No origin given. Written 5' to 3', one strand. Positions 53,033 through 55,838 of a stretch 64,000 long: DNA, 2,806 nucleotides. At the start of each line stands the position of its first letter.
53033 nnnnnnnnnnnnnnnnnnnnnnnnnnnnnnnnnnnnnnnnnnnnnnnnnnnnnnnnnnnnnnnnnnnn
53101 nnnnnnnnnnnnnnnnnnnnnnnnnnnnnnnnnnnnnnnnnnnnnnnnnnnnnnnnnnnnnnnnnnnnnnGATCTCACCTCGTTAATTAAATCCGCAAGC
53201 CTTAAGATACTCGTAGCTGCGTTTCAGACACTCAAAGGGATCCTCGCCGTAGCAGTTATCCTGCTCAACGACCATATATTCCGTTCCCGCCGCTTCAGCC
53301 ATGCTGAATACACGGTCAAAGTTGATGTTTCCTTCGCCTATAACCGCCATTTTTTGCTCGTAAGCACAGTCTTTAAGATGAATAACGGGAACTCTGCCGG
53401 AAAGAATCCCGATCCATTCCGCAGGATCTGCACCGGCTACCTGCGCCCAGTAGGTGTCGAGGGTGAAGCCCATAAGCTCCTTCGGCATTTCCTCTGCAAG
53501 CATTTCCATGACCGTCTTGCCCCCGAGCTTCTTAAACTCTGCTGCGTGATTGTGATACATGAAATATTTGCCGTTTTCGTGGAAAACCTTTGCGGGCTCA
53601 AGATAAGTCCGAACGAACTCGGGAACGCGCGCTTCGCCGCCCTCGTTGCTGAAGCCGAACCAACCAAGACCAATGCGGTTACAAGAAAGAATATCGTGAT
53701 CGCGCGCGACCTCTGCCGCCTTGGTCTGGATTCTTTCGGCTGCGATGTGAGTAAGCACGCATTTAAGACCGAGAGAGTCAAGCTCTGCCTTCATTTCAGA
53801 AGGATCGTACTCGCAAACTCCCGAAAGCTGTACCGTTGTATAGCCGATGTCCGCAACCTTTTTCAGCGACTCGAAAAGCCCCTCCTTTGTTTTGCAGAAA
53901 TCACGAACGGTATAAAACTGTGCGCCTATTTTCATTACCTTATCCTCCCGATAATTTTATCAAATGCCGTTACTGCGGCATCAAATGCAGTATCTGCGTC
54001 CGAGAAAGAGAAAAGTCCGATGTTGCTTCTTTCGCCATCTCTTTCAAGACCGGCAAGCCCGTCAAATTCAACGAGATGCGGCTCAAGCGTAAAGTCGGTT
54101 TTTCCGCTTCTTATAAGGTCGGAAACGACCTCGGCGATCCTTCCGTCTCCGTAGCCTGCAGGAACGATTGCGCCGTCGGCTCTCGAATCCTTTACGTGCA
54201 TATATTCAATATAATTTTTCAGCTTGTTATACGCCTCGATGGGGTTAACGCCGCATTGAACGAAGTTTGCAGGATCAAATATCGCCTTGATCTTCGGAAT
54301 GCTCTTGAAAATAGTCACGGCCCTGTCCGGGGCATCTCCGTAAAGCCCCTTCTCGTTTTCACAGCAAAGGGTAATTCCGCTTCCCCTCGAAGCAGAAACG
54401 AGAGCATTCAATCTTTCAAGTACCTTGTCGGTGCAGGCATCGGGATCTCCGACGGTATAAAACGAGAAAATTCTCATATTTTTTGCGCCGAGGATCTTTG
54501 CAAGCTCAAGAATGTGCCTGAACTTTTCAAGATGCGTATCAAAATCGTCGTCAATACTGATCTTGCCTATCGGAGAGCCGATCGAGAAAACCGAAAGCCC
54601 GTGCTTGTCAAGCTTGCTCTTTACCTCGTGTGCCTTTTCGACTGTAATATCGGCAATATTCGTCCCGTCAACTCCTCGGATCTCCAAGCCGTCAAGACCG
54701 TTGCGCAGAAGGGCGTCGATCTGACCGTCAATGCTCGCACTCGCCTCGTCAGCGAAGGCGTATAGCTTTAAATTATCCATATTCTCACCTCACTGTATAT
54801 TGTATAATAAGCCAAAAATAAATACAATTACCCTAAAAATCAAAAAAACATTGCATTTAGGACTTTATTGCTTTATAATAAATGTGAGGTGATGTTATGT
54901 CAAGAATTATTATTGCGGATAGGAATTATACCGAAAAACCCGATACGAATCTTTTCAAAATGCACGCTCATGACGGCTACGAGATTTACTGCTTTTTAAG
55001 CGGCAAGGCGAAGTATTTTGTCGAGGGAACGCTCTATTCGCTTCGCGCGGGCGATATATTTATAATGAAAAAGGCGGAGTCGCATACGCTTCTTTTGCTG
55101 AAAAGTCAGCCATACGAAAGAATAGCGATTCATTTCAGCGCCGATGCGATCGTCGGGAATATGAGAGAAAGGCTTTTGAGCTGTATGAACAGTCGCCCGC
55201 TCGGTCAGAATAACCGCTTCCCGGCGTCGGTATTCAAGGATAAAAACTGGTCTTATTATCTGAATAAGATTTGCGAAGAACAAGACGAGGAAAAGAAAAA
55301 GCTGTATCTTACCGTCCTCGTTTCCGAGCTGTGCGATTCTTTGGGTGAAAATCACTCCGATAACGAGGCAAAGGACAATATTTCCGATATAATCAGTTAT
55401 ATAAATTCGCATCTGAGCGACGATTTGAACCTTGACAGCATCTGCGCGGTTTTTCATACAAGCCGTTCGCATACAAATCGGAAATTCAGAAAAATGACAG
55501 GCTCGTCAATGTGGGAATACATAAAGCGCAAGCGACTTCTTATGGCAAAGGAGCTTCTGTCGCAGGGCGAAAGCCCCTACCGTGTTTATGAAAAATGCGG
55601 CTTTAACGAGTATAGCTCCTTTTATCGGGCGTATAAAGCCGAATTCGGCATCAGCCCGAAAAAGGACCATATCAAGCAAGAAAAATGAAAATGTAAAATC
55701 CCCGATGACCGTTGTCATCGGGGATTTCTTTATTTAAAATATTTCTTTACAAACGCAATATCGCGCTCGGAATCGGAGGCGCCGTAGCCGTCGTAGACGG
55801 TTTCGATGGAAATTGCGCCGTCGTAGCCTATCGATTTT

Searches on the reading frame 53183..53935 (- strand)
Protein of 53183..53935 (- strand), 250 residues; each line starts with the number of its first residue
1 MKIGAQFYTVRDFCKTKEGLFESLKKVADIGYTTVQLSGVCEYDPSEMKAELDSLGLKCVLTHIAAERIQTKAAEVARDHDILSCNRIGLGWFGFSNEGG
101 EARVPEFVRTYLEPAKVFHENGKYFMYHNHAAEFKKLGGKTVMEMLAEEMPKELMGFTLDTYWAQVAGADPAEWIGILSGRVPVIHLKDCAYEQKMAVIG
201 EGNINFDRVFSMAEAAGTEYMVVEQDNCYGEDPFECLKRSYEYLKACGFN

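Call 80: search_protein_families(library=pfam, max_evalue=0.000001, proteins=[window:53183-53935:-])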
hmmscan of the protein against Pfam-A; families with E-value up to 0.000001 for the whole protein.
window:53183-53935:- (250 aa): 1 family
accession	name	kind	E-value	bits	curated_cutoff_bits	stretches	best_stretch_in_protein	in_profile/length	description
PF01261.30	AP_endonuc_2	-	6e-12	46.2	31.1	1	25-245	2-247/249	Xylose isomerase-like TIM barrel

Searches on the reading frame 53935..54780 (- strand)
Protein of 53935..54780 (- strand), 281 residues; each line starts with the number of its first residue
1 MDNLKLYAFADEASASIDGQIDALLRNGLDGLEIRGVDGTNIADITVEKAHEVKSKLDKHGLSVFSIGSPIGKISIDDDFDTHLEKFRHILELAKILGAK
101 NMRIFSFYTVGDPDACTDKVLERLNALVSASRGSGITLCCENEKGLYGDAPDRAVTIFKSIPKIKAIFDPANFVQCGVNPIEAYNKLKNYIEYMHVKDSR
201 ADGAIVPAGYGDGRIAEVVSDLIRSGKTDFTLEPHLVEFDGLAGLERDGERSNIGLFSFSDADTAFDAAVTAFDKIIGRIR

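Call 80: search_protein_families(library=pfam, max_evalue=0.000001, proteins=[window:53935-54780:-])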
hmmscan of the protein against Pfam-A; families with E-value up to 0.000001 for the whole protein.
window:53935-54780:- (281 aa): 1 family
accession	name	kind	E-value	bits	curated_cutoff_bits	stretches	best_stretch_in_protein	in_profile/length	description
PF01261.30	AP_endonuc_2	-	3e-20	73.4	31.1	1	22-220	2-214/249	Xylose isomerase-like TIM barrel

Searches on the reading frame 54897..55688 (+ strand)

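Call 80: search_protein_families(library=pfam, max_evalue=0.000001, proteins=[window:54897-55688:+])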
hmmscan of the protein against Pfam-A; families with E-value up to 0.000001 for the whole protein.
window:54897-55688:+ (263 aa): 3 families
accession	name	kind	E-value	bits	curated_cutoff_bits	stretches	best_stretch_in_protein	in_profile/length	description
PF12833.13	HTH_18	-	2e-17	63.7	33.6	1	182-256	1-76/80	Helix-turn-helix domain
PF02311.25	AraC_binding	-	2.8e-11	43.7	21.1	1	16-93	12-89/135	AraC-like ligand binding domain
PF00165.29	HTH_AraC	-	4.6e-10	39.8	26.6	0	169-210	1-42/42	Bacterial regulatory helix-turn-helix proteins, AraC family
